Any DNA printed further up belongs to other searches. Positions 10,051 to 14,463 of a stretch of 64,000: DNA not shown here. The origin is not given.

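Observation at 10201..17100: Pair of giant secreted multidomain proteins sharing an FG-GAP/VCBS-like propeller, downstream of an LptC-like gene: candidate surface polysaccharide-binding/processing system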

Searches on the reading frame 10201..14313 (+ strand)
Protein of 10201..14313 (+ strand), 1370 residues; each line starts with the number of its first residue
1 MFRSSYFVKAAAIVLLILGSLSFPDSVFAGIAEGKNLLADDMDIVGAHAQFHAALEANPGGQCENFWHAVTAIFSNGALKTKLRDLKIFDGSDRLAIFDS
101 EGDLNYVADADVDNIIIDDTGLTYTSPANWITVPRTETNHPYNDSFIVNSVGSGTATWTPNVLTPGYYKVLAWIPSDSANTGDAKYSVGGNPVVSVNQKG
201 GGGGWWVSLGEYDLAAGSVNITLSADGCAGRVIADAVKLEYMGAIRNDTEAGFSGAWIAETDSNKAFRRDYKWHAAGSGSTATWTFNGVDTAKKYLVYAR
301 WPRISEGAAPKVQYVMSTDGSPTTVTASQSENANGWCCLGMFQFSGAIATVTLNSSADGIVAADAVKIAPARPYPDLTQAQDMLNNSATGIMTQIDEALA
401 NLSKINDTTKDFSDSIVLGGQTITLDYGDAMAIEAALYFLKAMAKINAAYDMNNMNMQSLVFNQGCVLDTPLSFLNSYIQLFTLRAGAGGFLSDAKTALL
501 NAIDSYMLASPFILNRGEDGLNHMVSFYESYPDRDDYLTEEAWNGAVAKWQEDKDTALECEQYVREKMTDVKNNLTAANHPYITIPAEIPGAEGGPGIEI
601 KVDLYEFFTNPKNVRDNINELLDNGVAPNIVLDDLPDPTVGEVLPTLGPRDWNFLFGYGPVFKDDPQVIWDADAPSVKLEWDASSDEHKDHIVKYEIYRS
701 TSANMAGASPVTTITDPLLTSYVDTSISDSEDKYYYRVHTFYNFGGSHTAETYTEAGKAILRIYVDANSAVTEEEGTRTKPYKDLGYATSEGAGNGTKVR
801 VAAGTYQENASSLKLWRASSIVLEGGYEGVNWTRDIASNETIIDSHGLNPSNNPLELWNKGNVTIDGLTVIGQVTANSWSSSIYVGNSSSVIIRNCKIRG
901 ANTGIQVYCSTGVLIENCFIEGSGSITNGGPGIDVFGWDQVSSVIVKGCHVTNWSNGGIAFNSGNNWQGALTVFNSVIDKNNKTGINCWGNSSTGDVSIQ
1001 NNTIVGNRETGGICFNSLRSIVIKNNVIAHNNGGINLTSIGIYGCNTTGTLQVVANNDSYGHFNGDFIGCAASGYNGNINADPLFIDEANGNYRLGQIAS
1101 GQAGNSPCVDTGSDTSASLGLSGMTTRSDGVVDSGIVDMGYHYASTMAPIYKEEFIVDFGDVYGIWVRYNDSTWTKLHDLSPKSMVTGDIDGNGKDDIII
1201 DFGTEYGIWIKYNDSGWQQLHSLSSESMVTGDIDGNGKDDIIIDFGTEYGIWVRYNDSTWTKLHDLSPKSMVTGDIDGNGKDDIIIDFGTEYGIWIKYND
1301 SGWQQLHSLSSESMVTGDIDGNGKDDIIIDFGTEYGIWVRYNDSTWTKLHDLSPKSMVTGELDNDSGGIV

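Call 7: search_protein_families(library=pfam, proteins=[window:10201-14313:+], max_evalue=0.1)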
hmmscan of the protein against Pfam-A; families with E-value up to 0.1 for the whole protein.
window:10201-14313:+ (1370 aa): 7 families
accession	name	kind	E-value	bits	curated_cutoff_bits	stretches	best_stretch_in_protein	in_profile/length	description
PF25275.1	Golvesin_C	-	2.4e-38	131.6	31.6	2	115-240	1-131/132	Golvesin C-terminal domain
PF13229.12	Beta_helix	-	1e-13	51.7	25.9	2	840-1004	10-158/158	Right handed beta helix region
PF01839.29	FG-GAP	-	1e-11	44.9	22.1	4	1227-1243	4-20/37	FG-GAP repeat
PF13517.12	FG-GAP_3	-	4.3e-06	27.7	26.9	1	1232-1286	1-61/61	FG-GAP-like repeat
PF05048.19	NosD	-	0.00058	19.8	23.6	2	874-1039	14-157/212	Periplasmic copper-binding protein (NosD)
PF17161.10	DUF5123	-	0.00073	21.1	35.1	1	997-1097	1-100/113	Domain of unknown function (DUF5123)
PF21309.3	C5_CUB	-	0.0084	16.7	27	0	1208-1251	4-47/57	Complement component 5, CUB domain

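Call 17: find_homologous_proteins(query=window:10201-14313:+)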
Query window:10201-14313:+ (1370 aa): 22 proteins with E <= 0.001 among 8000 candidates.
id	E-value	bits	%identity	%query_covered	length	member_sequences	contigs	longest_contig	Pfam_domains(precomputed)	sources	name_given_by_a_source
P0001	0.0e+0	2737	100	87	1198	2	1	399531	PF13229.13,PF25275.2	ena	-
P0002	0.0e+0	2025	78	83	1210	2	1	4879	PF13229.13,PF25275.2,PF13620.13,PF05048.20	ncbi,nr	ncbi:MAG: right-handed parallel beta-helix repeat-containing protein, partial [Candidatus Omnitrophi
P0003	0.0e+0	1493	44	99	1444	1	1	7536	PF01839.30,PF13229.13,PF13517.13,PF25275.2,PF05048.20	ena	-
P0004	0.0e+0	1062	40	71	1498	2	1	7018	PF01839.30,PF13229.13,PF13517.13,PF25275.2,PF05048.20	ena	-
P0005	4.0e-297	1007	50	66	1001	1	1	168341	PF01839.30,PF13229.13,PF13517.13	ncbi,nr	ncbi:MAG: right-handed parallel beta-helix repeat-containing protein [Candidatus Omnitrophica bacter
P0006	5.7e-230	785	35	76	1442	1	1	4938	PF01839.30,PF13229.13,PF25275.2,PF05048.20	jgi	jgi:parallel beta-helix repeat protein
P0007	1.4e-94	336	37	18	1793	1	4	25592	PF21405.3,PF25275.2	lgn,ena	-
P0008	1.9e-48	183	34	20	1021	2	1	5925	PF09699.16,PF25275.2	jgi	jgi:hypothetical protein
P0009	4.8e-33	132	30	16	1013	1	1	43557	PF25275.2,PF25023.2,PF03527.21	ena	-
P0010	2.1e-32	130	30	14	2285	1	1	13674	PF05593.20,PF25275.2,PF25023.2,PF20148.5,PF03527.21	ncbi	-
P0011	2.0e-31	127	35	17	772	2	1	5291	PF09699.16,PF25275.2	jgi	jgi:hypothetical protein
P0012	1.9e-30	124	36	19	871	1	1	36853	PF25275.2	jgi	-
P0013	1.6e-26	111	32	20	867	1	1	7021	PF25275.2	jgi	jgi:RHS repeat-associated protein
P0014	5.3e-26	109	31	18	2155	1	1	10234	PF05593.20,PF25275.2,PF25023.2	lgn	-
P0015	5.9e-25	105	31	19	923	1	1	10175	PF25275.2,PF09826.16,PF08309.18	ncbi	ncbi:MAG: beta-propeller domain-containing protein, partial [Nitrospinota bacterium]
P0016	1.1e-24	105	41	9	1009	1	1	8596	PF09699.16,PF25275.2,PF14522.12,PF22113.2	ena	-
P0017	1.9e-19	87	32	20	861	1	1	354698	PF25275.2,PF00722.29,PF00041.28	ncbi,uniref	ncbi:family 16 glycosylhydrolase [Actinomadura scrupuli]|uniref:golvesin C-terminal-like domain-cont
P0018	3.3e-14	70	26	16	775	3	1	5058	PF25275.2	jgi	-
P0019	6.6e-13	66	33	16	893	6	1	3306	PF25523.2,PF25275.2,PF00722.29,PF00041.28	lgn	-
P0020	8.2e-13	65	41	9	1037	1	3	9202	PF25275.2,PF14522.12,PF22113.2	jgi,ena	-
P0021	6.8e-8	49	39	8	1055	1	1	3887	PF09699.16,PF25275.2,PF22113.2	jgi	jgi:hypothetical protein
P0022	7.6e-8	49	36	9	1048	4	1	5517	PF09699.16,PF25275.2,PF14522.12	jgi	jgi:predicted CXXCH cytochrome family protein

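Call 19: search_protein_families(library=ncbifam, proteins=[window:10201-14313:+], max_evalue=0.01)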
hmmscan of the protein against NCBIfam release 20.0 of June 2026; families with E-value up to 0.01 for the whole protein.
window:10201-14313:+ (1370 aa): 1 family
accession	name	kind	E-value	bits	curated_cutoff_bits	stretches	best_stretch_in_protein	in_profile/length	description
TIGR04247.1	NosD_copper_fam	subfamily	4e-05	22.4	300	1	861-953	55-147/377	nitrous oxide reductase family maturation protein NosD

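Call 20: search_solved_structures(query=window:10201-14313:+, max_evalue=1, show_alignments=2)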
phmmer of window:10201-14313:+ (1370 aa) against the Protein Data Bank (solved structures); distinct sequences matched with E-value up to 1: 0.

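Call 23: find_encoding_contigs(protein=P0005, flank=10000, max_places=3)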
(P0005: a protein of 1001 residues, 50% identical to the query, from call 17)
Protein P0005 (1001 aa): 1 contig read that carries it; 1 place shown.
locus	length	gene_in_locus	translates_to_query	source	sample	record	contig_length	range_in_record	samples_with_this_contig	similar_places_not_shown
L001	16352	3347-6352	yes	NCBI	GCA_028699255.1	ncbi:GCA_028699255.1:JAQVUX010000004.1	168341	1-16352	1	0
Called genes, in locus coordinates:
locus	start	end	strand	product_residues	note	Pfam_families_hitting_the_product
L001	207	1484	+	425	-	PF20720:nSTAND3 (faint), PF13173:AAA_14, PF13635:DUF4143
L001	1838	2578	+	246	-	PF00112:Peptidase_C1, PF13529:Peptidase_C39_2 (weak)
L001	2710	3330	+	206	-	-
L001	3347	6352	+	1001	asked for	PF13517:FG-GAP_3 (faint), PF13229:Beta_helix, PF01839:FG-GAP (faint)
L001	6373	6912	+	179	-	-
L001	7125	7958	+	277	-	PF01596:Methyltransf_3 (weak), PF13578:Methyltransf_24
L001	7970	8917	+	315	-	PF13489:Methyltransf_23, PF13847:Methyltransf_31 (weak), PF08241:Methyltransf_11 (weak), PF08242:Methyltransf_12 (faint)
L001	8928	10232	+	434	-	PF01943:Polysacc_synt, PF13440:Polysacc_synt_3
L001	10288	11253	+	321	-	PF00535:Glycos_transf_2, PF13641:Glyco_tranf_2_3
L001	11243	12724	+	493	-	PF04932:Wzy_C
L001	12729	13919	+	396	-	PF13439:Glyco_transf_4, PF13579:Glyco_trans_4_4 (faint), PF00534:Glycos_transf_1, PF13692:Glyco_trans_1_4, PF13524:Glyco_trans_1_2, PF20706:GT4-conflict (weak)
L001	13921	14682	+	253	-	PF03808:Glyco_tran_WecG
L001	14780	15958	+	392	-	PF20720:nSTAND3 (weak), PF13173:AAA_14, PF13635:DUF4143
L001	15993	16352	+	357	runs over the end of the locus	PF16841:CBM60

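Call 28: find_encoding_contigs(protein=P0003, flank=6000, max_places=2)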
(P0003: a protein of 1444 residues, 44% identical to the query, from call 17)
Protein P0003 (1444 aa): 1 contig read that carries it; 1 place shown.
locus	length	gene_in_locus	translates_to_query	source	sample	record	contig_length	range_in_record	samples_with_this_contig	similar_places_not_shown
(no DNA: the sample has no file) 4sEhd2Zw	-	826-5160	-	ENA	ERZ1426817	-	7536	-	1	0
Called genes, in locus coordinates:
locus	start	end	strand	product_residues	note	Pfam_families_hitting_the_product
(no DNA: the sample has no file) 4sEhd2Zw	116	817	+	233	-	-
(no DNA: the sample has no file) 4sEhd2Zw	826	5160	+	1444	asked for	PF25275:Golvesin_C, PF13517:FG-GAP_3 (faint), PF25275:Golvesin_C, PF13229:Beta_helix, PF05048:NosD, PF01839:FG-GAP (faint)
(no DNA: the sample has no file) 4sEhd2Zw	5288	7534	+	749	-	?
